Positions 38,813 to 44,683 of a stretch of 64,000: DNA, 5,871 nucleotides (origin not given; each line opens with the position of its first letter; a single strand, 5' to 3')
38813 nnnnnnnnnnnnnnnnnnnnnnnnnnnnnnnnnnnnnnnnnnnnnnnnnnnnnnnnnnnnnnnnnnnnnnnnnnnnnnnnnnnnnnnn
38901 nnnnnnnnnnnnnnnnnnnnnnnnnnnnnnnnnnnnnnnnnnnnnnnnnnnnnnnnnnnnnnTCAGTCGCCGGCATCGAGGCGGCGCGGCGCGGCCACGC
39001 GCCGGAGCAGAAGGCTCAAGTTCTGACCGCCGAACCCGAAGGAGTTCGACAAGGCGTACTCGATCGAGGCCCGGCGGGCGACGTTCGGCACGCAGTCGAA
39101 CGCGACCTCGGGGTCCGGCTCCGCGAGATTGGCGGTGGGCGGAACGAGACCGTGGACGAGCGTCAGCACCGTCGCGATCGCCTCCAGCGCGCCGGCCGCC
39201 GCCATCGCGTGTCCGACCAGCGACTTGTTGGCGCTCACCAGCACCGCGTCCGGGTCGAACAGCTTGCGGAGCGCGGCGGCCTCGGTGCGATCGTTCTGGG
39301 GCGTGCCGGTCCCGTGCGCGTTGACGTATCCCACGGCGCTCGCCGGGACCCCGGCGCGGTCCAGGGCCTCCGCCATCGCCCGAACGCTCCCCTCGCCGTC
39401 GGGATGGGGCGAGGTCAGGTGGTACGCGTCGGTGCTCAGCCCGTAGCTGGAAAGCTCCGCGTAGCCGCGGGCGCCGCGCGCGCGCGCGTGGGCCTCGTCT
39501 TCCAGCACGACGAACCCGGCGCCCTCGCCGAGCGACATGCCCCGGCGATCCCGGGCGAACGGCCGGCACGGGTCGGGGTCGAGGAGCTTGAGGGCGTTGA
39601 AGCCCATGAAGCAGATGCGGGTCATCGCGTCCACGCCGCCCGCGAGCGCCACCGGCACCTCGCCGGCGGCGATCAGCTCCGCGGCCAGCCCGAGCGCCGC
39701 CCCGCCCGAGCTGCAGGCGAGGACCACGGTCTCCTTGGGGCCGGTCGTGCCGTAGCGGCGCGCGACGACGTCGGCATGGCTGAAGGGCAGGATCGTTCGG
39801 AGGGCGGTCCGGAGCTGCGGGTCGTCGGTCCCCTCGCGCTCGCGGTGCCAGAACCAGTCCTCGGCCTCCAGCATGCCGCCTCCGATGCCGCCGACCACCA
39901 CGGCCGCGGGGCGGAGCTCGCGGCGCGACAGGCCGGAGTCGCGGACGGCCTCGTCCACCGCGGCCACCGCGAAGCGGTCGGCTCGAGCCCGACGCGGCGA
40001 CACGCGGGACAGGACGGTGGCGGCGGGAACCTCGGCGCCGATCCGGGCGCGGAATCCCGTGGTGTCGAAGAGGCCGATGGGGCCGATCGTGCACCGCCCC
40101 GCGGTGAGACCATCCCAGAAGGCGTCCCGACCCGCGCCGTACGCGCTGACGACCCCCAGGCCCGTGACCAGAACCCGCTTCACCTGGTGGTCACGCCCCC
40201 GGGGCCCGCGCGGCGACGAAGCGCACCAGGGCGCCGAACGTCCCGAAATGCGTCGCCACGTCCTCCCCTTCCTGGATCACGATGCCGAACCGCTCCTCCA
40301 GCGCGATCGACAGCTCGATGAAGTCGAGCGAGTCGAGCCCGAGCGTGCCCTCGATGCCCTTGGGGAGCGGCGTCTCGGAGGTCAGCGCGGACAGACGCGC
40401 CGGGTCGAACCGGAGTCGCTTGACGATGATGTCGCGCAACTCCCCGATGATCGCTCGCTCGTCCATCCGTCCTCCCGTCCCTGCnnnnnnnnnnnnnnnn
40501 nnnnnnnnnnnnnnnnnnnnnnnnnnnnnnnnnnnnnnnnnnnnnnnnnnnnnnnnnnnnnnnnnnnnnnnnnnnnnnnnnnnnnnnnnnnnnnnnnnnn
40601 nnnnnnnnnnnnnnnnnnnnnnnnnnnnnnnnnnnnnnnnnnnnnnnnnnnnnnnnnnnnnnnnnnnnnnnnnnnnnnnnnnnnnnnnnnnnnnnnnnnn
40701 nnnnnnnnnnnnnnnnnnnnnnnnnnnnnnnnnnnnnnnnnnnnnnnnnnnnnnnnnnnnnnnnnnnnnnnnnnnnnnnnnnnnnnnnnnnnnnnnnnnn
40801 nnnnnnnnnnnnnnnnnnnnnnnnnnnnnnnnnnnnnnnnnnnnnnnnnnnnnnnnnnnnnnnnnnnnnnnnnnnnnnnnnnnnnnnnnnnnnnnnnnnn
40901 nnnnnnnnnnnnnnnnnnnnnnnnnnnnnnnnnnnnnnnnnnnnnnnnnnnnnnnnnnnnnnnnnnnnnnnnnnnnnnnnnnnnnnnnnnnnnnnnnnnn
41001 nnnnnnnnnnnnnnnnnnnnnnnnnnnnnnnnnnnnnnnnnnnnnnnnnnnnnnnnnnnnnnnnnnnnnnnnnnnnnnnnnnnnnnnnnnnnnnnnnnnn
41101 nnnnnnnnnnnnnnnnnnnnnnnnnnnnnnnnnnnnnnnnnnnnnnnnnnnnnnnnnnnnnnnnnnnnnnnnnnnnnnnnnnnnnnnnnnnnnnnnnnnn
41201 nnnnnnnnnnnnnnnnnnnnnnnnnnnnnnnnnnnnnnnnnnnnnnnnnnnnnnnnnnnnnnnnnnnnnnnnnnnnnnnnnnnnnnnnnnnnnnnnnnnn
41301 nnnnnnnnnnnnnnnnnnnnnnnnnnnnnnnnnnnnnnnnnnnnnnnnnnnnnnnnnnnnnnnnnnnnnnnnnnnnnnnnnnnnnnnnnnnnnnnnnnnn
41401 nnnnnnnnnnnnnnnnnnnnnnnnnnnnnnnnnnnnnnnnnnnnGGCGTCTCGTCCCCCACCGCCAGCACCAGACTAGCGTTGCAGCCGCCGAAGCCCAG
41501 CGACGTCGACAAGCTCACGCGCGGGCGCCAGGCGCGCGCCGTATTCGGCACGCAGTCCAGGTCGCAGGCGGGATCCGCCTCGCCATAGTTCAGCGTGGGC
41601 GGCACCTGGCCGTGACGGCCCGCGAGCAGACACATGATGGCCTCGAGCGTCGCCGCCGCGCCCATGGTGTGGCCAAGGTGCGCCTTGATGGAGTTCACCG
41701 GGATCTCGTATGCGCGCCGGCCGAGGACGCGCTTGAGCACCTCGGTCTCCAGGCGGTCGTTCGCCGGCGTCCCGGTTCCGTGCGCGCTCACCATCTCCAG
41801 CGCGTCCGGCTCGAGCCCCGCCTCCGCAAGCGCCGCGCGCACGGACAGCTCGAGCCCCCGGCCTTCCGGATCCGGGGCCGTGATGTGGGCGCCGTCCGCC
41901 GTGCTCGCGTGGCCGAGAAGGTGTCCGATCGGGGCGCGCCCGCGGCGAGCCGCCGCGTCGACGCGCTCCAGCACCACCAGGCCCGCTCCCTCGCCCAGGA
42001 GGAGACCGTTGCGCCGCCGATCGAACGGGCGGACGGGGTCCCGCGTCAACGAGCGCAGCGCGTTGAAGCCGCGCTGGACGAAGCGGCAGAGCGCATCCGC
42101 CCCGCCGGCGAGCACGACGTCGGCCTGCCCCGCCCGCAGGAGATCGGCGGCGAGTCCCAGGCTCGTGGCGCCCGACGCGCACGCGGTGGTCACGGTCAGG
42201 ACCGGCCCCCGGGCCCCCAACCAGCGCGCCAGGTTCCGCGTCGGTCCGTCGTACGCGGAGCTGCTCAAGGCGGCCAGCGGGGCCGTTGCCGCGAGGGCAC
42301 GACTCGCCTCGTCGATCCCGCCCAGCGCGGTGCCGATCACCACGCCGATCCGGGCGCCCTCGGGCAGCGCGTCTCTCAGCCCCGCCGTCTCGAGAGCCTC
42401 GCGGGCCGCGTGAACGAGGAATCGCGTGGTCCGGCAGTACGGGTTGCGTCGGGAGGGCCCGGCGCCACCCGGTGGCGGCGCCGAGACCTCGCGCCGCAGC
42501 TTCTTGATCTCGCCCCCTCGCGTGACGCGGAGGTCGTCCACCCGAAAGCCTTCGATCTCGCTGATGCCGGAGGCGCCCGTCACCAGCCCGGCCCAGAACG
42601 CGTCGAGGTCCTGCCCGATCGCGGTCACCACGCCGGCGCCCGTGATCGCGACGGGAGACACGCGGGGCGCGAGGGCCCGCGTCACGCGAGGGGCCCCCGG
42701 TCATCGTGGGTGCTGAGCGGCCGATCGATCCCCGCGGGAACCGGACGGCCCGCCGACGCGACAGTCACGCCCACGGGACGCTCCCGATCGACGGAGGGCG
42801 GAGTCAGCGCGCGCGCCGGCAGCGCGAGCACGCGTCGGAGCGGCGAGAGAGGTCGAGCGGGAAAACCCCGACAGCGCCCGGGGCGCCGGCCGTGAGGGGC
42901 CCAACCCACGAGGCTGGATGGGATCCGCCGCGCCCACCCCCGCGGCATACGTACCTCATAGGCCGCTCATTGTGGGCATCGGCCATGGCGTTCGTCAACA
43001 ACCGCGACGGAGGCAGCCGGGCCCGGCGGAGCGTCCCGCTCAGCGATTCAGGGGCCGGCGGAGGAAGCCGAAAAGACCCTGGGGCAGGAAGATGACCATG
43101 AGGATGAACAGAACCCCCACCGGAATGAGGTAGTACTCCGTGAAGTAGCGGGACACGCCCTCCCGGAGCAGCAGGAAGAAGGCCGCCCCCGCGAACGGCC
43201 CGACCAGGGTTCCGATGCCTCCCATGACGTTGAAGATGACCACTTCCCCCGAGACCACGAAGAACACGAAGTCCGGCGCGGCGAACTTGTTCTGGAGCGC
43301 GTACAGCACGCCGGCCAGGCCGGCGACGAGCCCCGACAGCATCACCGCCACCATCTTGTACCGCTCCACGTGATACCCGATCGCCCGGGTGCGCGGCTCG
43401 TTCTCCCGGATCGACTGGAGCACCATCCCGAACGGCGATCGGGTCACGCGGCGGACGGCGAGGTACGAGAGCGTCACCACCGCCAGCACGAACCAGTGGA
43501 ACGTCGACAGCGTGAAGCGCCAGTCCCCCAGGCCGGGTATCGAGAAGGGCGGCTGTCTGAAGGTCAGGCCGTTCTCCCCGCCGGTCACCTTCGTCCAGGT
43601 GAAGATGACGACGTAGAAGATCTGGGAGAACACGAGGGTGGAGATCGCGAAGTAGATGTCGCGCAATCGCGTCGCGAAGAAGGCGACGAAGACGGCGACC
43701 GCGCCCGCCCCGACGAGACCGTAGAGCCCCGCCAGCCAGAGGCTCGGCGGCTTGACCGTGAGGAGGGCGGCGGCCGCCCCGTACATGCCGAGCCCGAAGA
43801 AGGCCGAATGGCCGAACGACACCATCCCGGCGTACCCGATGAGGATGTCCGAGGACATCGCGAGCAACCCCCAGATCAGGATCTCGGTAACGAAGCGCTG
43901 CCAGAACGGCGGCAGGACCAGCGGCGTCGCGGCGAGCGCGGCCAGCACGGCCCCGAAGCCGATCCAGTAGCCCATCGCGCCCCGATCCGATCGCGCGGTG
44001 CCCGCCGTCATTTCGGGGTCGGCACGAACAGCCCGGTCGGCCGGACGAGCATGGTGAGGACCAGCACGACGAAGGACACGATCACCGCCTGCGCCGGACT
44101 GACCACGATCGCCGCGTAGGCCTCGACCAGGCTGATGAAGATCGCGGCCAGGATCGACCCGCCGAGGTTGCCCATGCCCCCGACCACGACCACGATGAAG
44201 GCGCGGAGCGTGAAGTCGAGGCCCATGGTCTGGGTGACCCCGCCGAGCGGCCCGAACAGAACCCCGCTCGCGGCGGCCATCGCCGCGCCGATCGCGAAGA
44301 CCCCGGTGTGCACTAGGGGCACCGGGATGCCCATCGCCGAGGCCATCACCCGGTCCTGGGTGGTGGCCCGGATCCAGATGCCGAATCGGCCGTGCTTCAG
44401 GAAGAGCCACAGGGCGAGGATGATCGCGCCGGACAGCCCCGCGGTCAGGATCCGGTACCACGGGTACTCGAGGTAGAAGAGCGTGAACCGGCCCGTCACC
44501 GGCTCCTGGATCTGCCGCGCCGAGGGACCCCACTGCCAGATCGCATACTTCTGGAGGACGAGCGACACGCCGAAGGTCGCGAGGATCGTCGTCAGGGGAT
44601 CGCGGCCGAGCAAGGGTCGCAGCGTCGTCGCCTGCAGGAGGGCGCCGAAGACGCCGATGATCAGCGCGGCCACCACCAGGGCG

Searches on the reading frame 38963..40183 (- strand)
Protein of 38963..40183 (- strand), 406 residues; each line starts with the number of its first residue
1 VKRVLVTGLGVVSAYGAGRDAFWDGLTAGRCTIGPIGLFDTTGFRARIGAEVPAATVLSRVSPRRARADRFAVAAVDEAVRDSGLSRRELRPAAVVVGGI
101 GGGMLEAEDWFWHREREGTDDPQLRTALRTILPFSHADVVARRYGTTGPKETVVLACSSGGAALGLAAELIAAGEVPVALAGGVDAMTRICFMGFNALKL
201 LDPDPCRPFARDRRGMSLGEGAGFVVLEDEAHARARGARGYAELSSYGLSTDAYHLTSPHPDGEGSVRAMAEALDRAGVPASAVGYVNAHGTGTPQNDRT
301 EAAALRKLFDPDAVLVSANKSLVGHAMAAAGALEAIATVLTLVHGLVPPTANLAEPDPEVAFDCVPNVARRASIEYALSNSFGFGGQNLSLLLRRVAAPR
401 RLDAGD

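Call 6: search_protein_families(library=pfam, proteins=[window:38963-40183:-], max_evalue=0.01)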
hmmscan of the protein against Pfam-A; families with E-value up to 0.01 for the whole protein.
window:38963-40183:- (406 aa): 3 families
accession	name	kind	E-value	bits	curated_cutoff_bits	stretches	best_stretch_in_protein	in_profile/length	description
PF02801.28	Ketoacyl-synt_C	-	5.9e-36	123.5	20.8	1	241-353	1-118/119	Beta-ketoacyl synthase, C-terminal domain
PF00109.32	ketoacyl-synt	-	1.5e-33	117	20.8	1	1-232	1-251/252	Beta-ketoacyl synthase, N-terminal domain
PF00108.29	Thiolase_N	-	7e-06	26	26.4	1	148-189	76-117/260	Thiolase, N-terminal domain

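Call 7: search_protein_families(library=ncbifam, proteins=[window:38963-40183:-], max_evalue=0.01)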
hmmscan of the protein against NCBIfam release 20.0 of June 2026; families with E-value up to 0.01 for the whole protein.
window:38963-40183:- (406 aa): 44 families (the best 25 are shown)
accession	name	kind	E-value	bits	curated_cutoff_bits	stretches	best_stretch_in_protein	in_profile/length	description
TIGR03150.1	fabF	equivalog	3.5e-108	361.9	493.75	1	2-394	1-407/407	beta-ketoacyl-ACP synthase II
NF005589.0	PRK07314.1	subfamily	4.1e-106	355.2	387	1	1-396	3-412/413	beta-ketoacyl-ACP synthase II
NF004970.0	PRK06333.1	subfamily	1.4e-93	314.1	525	1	1-396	3-422/424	beta-ketoacyl-ACP synthase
NF006618.0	PRK09185.1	subfamily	1e-85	288.2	407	1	1-395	2-392/394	beta-ketoacyl-ACP synthase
NF005076.0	PRK06501.1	equivalog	4.5e-82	276.2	629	2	135-395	153-422/425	beta-ketoacyl-ACP synthase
NF006274.0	PRK08439.1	equivalog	3.4e-79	266.5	621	1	1-395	1-405/406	beta-ketoacyl-ACP synthase II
NF006434.0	PRK08722.1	equivalog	3.7e-77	259.9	759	1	2-395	4-413/414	beta-ketoacyl-ACP synthase II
NF058662.1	cispenta_AmcF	equivalog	4.1e-74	249.8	325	2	136-394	108-368/369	cispentacin biosynthesis acyltransferase subunit AmcF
NF005490.0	PRK07103.1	equivalog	1.7e-69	234.9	445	1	1-396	3-413/414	polyketide beta-ketoacyl:acyl carrier protein synthase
NF004618.0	PRK05952.1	equivalog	2.9e-69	233.8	455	1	3-395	3-382/384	beta-ketoacyl-ACP synthase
NF005916.1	PRK07910.1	equivalog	6.9e-65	219.6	560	1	3-393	13-415/418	KasA/KasB family beta-ketoacyl-ACP synthase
NF006587.0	PRK09116.1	equivalog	6.4e-63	212.9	470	1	1-396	1-407/408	beta-ketoacyl-ACP synthase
NF005935.0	PRK07967.1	equivalog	3.4e-60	204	630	1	1-396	1-404/406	beta-ketoacyl-ACP synthase I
NF045894.1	PKS_plus_SDR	equivalog_domain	2e-35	121.8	1740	1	140-363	156-386/1515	type I polyketide synthase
NF040607.1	mycolic_Pks13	equivalog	2e-29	101.7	2100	1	140-397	254-527/1680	polyketide synthase Pks13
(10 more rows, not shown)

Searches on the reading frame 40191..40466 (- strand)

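Call 6: search_protein_families(library=pfam, proteins=[window:40191-40466:-], max_evalue=0.01)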
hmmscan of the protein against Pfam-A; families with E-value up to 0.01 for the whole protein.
window:40191-40466:- (91 aa): 1 family
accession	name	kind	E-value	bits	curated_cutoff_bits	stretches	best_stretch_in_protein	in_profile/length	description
PF00550.31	PP-binding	-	3.3e-06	27.7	20.8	1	41-84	26-67/67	Phosphopantetheine attachment site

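Call 7: search_protein_families(library=ncbifam, proteins=[window:40191-40466:-], max_evalue=0.01)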
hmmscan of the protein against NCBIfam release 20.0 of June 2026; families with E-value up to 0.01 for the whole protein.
window:40191-40466:- (91 aa): 14 families
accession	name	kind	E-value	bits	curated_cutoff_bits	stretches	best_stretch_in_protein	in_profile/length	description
NF058660.1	cispen_ACP_AmcB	equivalog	2.2e-09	37.4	80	1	36-86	27-77/80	cispentacin biosynthesis acyl carrier protein AmcB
TIGR00517.1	acyl_carrier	equivalog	2.6e-09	36.8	70.45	1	5-86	3-75/77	acyl carrier protein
NF006617.0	PRK09184.1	subfamily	4.6e-09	36.2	70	1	5-87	13-93/96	phosphopantetheine-binding protein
NF002150.0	PRK00982.1-4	subfamily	1.2e-08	35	66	1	1-87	1-78/80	acyl carrier protein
NF002151.0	PRK00982.1-5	equivalog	8e-08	32.3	92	1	8-86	6-75/78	acyl carrier protein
NF002148.0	PRK00982.1-2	subfamily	1.3e-07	31.3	71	1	6-85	5-75/79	acyl carrier protein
NF002149.0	PRK00982.1-3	equivalog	1.2e-05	25.2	106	1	41-68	32-59/78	acyl carrier protein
NF052616.1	ACP_for_OlsHI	equivalog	0.00038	20.7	130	1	26-85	23-78/83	ornithine lipid biosynthesis acyl carrier protein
NF005798.0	PRK07639.1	equivalog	0.00083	19.7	100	1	39-88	33-82/91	petrobactin biosynthesis protein AsbD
NF009104.0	PRK12449.1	equivalog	0.0011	18.9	70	1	38-85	31-76/80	acyl carrier protein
NF004533.0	PRK05883.1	equivalog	0.0027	17.5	72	1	41-87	52-96/100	acyl carrier protein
NF005079.0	PRK06508.1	equivalog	0.0042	17.4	83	1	41-64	32-55/93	acyl carrier protein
NF040636.1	AcpM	exception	0.0043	17.1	146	1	36-84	29-75/93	meromycolate extension acyl carrier protein AcpM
NF002147.0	PRK00982.1-1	equivalog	0.0047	16.7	84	1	36-85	31-78/83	acyl carrier protein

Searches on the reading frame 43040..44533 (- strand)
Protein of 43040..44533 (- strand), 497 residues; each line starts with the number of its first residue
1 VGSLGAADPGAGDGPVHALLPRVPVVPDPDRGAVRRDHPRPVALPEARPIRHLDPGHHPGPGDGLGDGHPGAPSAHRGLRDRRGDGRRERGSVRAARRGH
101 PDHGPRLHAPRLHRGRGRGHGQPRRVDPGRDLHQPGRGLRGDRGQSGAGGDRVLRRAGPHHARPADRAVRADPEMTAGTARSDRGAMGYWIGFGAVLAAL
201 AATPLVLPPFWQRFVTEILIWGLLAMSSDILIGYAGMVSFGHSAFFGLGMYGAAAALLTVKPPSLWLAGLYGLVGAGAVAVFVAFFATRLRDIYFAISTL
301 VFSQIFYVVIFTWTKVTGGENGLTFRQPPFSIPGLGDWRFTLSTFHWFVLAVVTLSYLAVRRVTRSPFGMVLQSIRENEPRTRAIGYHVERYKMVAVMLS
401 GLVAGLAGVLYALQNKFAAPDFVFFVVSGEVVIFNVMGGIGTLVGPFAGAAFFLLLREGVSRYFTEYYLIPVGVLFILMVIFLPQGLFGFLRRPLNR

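Call 17: search_protein_families(library=pfam, proteins=[window:43040-44533:-], max_evalue=0.001)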
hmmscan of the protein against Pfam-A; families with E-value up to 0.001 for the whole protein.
window:43040-44533:- (497 aa): 1 family
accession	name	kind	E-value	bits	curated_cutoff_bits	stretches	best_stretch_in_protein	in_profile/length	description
PF02653.21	BPD_transp_2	-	5.2e-45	154.1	26.8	1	214-479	5-268/269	Branched-chain amino acid transport system / permease component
